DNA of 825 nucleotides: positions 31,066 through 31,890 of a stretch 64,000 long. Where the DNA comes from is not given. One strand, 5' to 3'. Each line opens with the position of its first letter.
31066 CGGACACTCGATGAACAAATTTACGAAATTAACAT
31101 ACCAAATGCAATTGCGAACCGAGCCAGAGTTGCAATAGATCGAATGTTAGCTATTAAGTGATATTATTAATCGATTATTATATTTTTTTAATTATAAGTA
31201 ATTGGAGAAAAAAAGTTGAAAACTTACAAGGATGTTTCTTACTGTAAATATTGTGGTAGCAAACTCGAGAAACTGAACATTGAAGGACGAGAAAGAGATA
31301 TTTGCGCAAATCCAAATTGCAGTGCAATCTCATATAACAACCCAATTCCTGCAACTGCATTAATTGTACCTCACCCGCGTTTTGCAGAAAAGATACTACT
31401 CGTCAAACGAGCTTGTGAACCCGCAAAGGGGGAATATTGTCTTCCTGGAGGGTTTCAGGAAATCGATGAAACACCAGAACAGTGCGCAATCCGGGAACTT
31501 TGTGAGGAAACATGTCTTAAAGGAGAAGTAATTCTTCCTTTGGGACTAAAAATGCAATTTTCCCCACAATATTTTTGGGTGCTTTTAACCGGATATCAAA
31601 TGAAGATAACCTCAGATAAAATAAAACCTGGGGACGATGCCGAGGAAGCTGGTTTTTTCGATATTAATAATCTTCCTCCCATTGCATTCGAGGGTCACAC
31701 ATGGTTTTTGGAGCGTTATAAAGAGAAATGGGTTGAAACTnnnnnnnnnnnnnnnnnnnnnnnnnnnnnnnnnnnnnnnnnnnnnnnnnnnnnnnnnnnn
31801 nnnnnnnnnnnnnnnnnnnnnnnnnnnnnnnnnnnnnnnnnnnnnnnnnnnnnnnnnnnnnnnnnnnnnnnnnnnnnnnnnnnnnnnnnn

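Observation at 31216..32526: Unusual fusion of a zinc-ribbon Nudix hydrolase (NudC-like) to a TrmI-type tRNA m1A methyltransferase, immediately downstream of nadA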

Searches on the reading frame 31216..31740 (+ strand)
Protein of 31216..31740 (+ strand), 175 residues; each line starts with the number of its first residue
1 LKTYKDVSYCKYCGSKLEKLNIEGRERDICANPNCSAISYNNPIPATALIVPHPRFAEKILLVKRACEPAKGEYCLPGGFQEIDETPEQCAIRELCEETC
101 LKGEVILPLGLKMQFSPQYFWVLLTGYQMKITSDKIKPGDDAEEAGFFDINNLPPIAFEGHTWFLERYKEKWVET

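Call 14: find_homologous_proteins(query=window:31216-31740:+, max_evalue=0.001)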
Query window:31216-31740:+ (175 aa): 466 proteins with E <= 0.001 among 604 candidates; the best 120 are listed.
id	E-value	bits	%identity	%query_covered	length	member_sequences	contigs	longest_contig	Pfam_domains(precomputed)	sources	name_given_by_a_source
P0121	1.1e-62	229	60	95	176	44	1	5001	PF14803.12,PF00293.35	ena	-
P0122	5.3e-55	204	56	92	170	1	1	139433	PF00293.35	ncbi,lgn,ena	-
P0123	6.8e-51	191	53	98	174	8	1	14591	PF14803.12,PF00293.35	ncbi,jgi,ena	-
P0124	3.5e-50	188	56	92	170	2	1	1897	PF00293.35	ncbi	-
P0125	3.7e-48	182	52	94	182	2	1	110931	PF00293.35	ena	-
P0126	7.0e-47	177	53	95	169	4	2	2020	PF14803.12,PF00293.35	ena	-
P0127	1.9e-46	176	61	75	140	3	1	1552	PF00293.35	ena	-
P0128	5.6e-45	171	53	95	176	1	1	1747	PF00293.35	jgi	jgi:8-oxo-dGTP diphosphatase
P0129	4.4e-40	155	50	94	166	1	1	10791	PF00293.35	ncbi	-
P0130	7.4e-40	155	49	91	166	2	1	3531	PF00293.35,PF14815.13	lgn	-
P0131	7.4e-39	151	55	75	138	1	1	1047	PF00293.35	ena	-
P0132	1.1e-38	151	47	92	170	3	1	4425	PF00293.35,PF14815.13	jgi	jgi:8-oxo-dGTP diphosphatase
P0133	1.7e-38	150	48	94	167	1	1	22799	PF00293.35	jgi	-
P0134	1.1e-37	148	45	96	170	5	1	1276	PF00293.35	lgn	-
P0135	3.3e-37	146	47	94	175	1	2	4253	PF00293.35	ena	-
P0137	8.9e-37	144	47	91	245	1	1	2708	PF14803.12,PF02581.24,PF00293.35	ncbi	ncbi:MAG TPA: NUDIX domain-containing protein, partial [Acidobacteriota bacterium]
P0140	3.6e-36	143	48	94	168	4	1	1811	PF14803.12,PF00293.35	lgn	-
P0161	2.9e-34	136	45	91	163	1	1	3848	PF14803.12,PF00293.35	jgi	jgi:ADP-ribose pyrophosphatase YjhB (NUDIX family)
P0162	3.7e-34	136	46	90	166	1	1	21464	PF14803.12,PF00293.35,PF14815.13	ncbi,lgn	ncbi:MAG: NUDIX hydrolase [Candidatus Zixiibacteriota bacterium]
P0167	7.5e-34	135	47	91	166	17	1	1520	PF14803.12,PF00293.35,PF14815.13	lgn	-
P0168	1.3e-33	134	44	93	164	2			PF14803.12,PF00293.35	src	-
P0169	2.3e-33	133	43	95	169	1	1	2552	PF14803.12,PF00293.35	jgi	jgi:mutator protein MutT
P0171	1.4e-32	131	48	94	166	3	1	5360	PF14803.12,PF00293.35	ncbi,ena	-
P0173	1.8e-32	130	48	94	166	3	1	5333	PF14803.12,PF00293.35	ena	-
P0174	2.0e-32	130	48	94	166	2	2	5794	PF14803.12,PF00293.35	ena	-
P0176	2.3e-32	130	45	91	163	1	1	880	PF14803.12,PF00293.35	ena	-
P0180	3.6e-32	129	47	95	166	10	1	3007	PF14803.12,PF00293.35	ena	-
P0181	4.3e-32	129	47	95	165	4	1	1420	PF14803.12,PF00293.35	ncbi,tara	tara:strand:+ start:348 stop:845 length:498 start_codon:yes stop_codon:yes gene_type:complete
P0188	9.2e-32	128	49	94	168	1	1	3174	PF14803.12,PF00293.35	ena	-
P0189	1.2e-31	128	46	95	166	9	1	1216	PF14803.12,PF00293.35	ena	-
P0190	1.3e-31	128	48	94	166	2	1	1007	PF14803.12,PF00293.35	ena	-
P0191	1.6e-31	127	47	93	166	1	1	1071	PF14803.12,PF00293.35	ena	-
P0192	1.7e-31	127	42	93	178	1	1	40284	PF14803.12,PF00293.35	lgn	-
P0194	1.9e-31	127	48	94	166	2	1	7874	PF14803.12,PF00293.35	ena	-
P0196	2.4e-31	127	48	94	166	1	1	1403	PF14803.12,PF00293.35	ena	-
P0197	4.5e-31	126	42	94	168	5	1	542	PF14803.12,PF00293.35,PF14815.13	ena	-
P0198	5.4e-31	126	47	94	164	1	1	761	PF14803.12,PF00293.35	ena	-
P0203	9.2e-31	125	47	94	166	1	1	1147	PF14803.12,PF00293.35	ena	-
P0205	1.3e-30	124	42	93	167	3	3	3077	PF14803.12,PF00293.35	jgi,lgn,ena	-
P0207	1.5e-30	124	43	92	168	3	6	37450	PF14803.12,PF00293.35,PF14815.13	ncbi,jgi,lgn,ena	-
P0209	2.8e-30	123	44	97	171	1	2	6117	PF14803.12,PF00293.35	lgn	-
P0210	2.8e-30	123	44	91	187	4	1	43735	PF14803.12,PF00293.35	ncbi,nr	ncbi:MAG: NUDIX hydrolase [Candidatus Marinimicrobia bacterium CG08_land_8_20_14_0_20_45_22]|nr:MAG:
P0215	5.5e-30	122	47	93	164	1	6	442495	PF14803.12,PF00293.35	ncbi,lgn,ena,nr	ncbi:MAG: NUDIX hydrolase [Candidatus Marinimicrobia bacterium]|nr:NUDIX hydrolase [Candidatus Neoma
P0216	5.8e-30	122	42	94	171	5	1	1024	PF14803.12,PF00293.35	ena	-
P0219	6.6e-30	122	46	94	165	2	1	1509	PF14803.12,PF00293.35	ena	-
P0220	6.7e-30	122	44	94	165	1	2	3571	PF14803.12,PF00293.35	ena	-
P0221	9.8e-30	122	45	94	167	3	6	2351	PF14803.12,PF00293.35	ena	-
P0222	1.0e-29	121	44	94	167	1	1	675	PF14803.12,PF00293.35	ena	-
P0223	1.2e-29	121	46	93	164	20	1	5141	PF14803.12,PF00293.35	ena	-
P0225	1.4e-29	121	45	93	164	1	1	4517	PF14803.12,PF00293.35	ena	-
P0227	2.6e-29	120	45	93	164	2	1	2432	PF14803.12,PF00293.35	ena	-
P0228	3.0e-29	120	45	93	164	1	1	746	PF14803.12,PF00293.35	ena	-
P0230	5.7e-29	119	45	93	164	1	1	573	PF14803.12,PF00293.35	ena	-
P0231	5.7e-29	119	45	93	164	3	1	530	PF14803.12,PF00293.35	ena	-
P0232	7.5e-29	119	46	95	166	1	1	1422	PF14803.12,PF00293.35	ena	-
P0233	9.0e-29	118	42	91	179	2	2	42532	PF14803.12,PF00293.35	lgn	-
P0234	9.8e-29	118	46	87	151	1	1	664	PF14803.12,PF00293.35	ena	-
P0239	1.5e-28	118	39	94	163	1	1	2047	PF14803.12,PF00293.35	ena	-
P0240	2.1e-28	117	39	93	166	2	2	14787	PF14803.12,PF00293.35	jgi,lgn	jgi:ADP-ribose pyrophosphatase YjhB (NUDIX family)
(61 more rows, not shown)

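Call 15: search_solved_structures(query=window:31216-31740:+, max_evalue=0.01, show_alignments=3)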
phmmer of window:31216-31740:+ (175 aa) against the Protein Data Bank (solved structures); distinct sequences matched with E-value up to 0.01: 62 (the best 60 are shown).
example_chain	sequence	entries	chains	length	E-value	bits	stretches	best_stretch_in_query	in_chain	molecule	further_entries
3cng_A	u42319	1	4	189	2.4e-11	46.8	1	8-159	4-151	NUDIX hydrolase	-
3i9x_A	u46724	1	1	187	1e-07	35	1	60-159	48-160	mutT/nudix family protein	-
2fml_A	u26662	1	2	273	1.5e-06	31.1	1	58-151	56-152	MutT/nudix family protein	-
2qjt_B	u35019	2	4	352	2.4e-06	30.5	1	58-101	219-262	Nicotinamide-nucleotide adenylyltransferase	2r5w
5bs6_A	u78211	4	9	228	1e-05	28.5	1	59-159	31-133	transcriptional regulator AraR | transcriptional factor AraR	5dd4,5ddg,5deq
6dby_A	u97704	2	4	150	1.2e-05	28.2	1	40-107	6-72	Nudix hydrolase 1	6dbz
5gp0_E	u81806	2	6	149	1.5e-05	27.9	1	41-107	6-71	Nudix hydrolase 1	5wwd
6fl4_A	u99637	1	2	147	1.8e-05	27.7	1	43-107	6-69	Nudix hydrolase 1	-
9t4d_A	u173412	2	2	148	2.3e-05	27.3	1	56-130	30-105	Diphosphoinositol polyphosphate phosphohydrolase 1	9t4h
3smd_A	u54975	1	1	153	2.7e-05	27.1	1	72-159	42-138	MutT/NUDIX family protein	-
3q1p_A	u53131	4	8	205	3.7e-05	26.7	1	58-162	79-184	Phosphohydrolase (MutT/nudix family protein)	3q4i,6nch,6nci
9t48_A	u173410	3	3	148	3.8e-05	26.6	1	56-136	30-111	Diphosphoinositol polyphosphate phosphohydrolase 1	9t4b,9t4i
9t4f_A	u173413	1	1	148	4.8e-05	26.3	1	56-137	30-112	Diphosphoinositol polyphosphate phosphohydrolase 1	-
9t4c_A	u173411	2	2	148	4.9e-05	26.2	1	56-135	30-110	Diphosphoinositol polyphosphate phosphohydrolase 1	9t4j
9t4l_A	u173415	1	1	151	5e-05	26.2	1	56-137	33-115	Diphosphoinositol polyphosphate phosphohydrolase 1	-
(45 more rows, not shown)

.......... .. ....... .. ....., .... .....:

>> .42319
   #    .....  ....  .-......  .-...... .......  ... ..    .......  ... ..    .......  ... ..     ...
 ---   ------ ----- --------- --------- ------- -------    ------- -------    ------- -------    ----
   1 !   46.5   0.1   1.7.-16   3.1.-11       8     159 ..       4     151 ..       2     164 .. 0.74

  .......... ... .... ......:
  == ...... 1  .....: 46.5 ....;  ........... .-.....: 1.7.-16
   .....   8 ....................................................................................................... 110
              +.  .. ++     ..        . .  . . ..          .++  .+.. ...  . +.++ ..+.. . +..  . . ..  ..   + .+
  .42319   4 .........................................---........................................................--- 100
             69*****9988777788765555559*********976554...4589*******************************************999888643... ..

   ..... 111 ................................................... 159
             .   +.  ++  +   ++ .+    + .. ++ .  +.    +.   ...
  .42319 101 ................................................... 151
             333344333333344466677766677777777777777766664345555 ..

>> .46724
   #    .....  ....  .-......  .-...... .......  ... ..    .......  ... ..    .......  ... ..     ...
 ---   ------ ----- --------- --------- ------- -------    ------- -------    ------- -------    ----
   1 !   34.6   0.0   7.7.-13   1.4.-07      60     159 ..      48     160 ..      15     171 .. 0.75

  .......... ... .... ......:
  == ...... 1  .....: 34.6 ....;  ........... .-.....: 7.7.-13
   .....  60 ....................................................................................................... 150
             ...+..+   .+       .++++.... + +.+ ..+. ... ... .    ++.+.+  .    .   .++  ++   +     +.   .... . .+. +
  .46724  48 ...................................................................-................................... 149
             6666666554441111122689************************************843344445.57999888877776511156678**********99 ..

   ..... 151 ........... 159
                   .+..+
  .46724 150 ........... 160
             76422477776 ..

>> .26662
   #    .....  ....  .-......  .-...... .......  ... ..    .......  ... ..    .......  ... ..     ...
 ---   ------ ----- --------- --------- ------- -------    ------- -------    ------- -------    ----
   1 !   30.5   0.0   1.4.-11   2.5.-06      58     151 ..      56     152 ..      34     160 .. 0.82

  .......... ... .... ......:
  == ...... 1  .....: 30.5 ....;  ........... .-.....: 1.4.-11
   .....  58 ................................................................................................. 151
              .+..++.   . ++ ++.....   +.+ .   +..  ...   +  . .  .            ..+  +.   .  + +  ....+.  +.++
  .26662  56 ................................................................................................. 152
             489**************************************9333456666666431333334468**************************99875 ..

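Call 18: find_encoding_contigs(protein=P0125, flank=6000, max_places=2)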
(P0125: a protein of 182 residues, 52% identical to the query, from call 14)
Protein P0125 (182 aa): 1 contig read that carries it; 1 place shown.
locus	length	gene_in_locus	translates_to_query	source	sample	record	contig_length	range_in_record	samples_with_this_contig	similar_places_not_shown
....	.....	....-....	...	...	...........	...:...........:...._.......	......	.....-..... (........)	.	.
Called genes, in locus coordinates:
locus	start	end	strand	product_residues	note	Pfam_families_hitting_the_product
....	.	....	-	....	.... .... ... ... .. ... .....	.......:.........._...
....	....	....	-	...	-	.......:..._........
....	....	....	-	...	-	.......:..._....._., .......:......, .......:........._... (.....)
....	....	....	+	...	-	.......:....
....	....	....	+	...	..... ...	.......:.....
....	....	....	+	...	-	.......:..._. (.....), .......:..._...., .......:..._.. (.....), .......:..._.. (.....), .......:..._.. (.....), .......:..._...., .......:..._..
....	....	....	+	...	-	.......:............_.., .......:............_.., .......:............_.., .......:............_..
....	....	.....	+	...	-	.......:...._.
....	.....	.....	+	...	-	-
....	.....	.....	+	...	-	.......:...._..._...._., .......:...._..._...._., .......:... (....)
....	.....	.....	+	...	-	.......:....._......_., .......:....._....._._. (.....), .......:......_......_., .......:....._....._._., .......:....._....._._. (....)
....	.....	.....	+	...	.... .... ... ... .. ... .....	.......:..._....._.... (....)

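Call 19: find_encoding_contigs(protein=P0123, flank=6000, max_places=2)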
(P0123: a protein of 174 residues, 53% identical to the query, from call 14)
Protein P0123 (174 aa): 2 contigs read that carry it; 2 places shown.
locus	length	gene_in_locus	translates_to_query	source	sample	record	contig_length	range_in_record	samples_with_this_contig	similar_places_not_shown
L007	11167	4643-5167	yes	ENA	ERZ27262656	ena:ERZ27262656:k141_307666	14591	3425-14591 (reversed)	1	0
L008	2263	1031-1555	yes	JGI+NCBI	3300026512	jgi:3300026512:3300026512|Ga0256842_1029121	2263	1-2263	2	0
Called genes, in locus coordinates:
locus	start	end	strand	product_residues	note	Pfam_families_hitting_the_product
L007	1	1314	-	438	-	?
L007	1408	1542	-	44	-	-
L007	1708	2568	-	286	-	PF05175:MTS, PF06325:PrmA, PF13847:Methyltransf_31, PF08242:Methyltransf_12 (faint), PF13649:Methyltransf_25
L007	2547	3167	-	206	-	-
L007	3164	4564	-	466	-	PF00158:Sigma54_activat, PF13191:AAA_16 (weak), PF14532:Sigma54_activ_2, PF07728:AAA_5, PF25601:AAA_lid_14, PF02954:HTH_8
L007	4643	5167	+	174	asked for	PF14803:Zn_ribbon_Nudix, PF00293:NUDIX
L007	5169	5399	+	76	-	-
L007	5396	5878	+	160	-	-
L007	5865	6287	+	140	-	-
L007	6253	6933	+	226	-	PF13709:DUF4159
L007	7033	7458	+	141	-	PF02410:RsfS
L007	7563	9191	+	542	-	PF03485:Arg_tRNA_synt_N, PF00750:tRNA-synt_1d, PF05746:DALR_1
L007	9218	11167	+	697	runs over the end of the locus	PF07498:Rho_N, PF07497:Rho_RNA_bind, PF00006:ATP-synt_ab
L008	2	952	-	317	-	?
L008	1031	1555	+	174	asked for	PF14803:Zn_ribbon_Nudix, PF00293:NUDIX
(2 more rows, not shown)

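Call 20: find_encoding_contigs(protein=P0121, flank=5000, max_places=2)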
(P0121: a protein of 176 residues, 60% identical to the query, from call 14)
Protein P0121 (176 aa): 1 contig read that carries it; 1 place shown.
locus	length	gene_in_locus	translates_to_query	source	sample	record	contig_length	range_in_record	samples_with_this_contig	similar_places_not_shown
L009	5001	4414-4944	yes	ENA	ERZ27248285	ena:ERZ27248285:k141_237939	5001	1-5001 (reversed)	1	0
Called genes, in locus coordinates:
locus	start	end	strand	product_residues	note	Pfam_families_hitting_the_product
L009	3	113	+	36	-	?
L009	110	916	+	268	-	-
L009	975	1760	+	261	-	-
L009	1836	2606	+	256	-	-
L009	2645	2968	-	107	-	-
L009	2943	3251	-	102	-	-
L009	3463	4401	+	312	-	PF02445:NadA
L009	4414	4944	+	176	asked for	PF14803:Zn_ribbon_Nudix (weak), PF00293:NUDIX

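Call 27: find_related_loci(query=A3, collection=genome_contigs, flank=4000)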
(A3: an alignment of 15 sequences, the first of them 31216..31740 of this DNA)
Query A3 (175 aa) in genome_contigs; peptide patterns used: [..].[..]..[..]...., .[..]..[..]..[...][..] (x = any residue, [..] = any of these).
600 stretches matched a pattern (row limit reached: there are more); 231 encode a relative of the query (tblastn E <= 1e-3); the best 80 are kept; 80 distinct loci.
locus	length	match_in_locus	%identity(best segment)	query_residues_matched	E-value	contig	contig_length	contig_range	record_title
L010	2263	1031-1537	54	1-170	1e-55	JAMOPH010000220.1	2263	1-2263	MAG: bacterium isolate 4559-240_metabat1_scaf2bin.028 4559-240_scaffold_29186_c1, whole genome shotgun sequence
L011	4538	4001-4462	50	9-166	2e-44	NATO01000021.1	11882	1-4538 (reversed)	MAG: candidate division Zixibacteria bacterium 4484_93 ex4484_93_scaffold_2971, whole genome shotgun sequence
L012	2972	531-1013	44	1-165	3e-44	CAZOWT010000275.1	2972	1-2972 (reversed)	MAG TPA_asm: uncultured Clostridia bacterium isolate binchicken_co129_912 genome assembly, contig: NODE_136041_length_29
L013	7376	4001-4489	46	5-171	1e-42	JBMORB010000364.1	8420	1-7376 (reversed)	MAG: Thermodesulfobacteriota bacterium isolate Betzabe_MAG169 MAG169_364, whole genome shotgun sequence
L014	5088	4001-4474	45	6-167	2e-42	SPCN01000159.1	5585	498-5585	MAG: Chrysiogenales bacterium isolate das_tool.metabat2.18 k141_218378, whole genome shotgun sequence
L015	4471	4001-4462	46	9-166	2e-41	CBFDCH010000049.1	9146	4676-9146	MAG TPA_asm: uncultured bacterium isolate SRR26215672_concoct_63 genome assembly, contig: ERZ25073483.2739, whole genome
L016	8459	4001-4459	47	9-165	2e-40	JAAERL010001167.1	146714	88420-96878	MAG: Desulfobacteraceae bacterium isolate Nau_4 NauG_CONTIG3560068, whole genome shotgun sequence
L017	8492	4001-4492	42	8-175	7e-40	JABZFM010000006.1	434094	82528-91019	MAG: Desulfobacteraceae bacterium isolate Grevelingen_8MPa_metabat2.60 scaffold_84, whole genome shotgun sequence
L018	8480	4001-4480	45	8-171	6e-40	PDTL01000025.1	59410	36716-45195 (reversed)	MAG: Deltaproteobacteria bacterium isolate DOLJORAL78_53_22 DolJOral78_scaffold_478, whole genome shotgun sequence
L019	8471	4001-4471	47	8-168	2e-39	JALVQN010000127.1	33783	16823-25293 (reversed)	MAG: Desulfobacterales bacterium isolate A3_metabat2_scaf2bin.054 A3_NODE_357_length_33783_cov_2.397165, whole genome sh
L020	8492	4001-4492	43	3-170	1e-38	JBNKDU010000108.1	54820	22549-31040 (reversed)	MAG: Desulfobacteraceae bacterium isolate F1.bin.3.orig k141_405367, whole genome shotgun sequence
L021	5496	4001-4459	45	10-166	4e-38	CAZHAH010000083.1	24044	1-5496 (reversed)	MAG TPA_asm: uncultured Desulfobacteraceae bacterium isolate SRP167671_co2_229 genome assembly, contig: NODE_2820_length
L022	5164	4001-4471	43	8-168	8e-38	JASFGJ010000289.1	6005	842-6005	MAG: Desulfobacteraceae bacterium isolate D0606U02metaG_Bin_662 D0606U02metaG_FD_scaffold_2821_c1, whole genome shotgun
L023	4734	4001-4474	42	9-170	2e-37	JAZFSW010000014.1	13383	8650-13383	MAG: Desulfobacterales bacterium isolate BS2bin.18 BS2bin.18_14, whole genome shotgun sequence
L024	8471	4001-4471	42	8-168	5e-37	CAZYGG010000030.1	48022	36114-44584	MAG TPA_asm: uncultured Desulfobacterales bacterium isolate SRP167671_co2_59 genome assembly, contig: NODE_933_length_48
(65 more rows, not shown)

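Call 44: predict_structure(alignment_id=A4)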
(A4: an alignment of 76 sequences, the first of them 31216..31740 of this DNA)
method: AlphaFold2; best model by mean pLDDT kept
length: 175 residues; sequences in the alignment: 76
mean_pLDDT: 93.2   pTM: 0.81
mean pLDDT of the five models: 93.2, 93.1, 92.8, 92.8, 92.1
residues with pLDDT >= 90: 144; 70-90: 25; 50-70: 3; < 50: 3
segments of 3 or more residues with pLDDT < 50: 1-3
pLDDT, mean of each block of 10 residues (from residue 1): 69 95 91 91 93 96 96 98 97 98 97 91 97 93 96 97 96 76
secondary structure, 60 per line:
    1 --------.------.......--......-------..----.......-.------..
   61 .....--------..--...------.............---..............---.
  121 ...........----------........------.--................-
elements in order: E16-22 E25-30 E44-50 E59-65 E78-80 H87-99 E103-116 E120-131 E142-149 H159-174
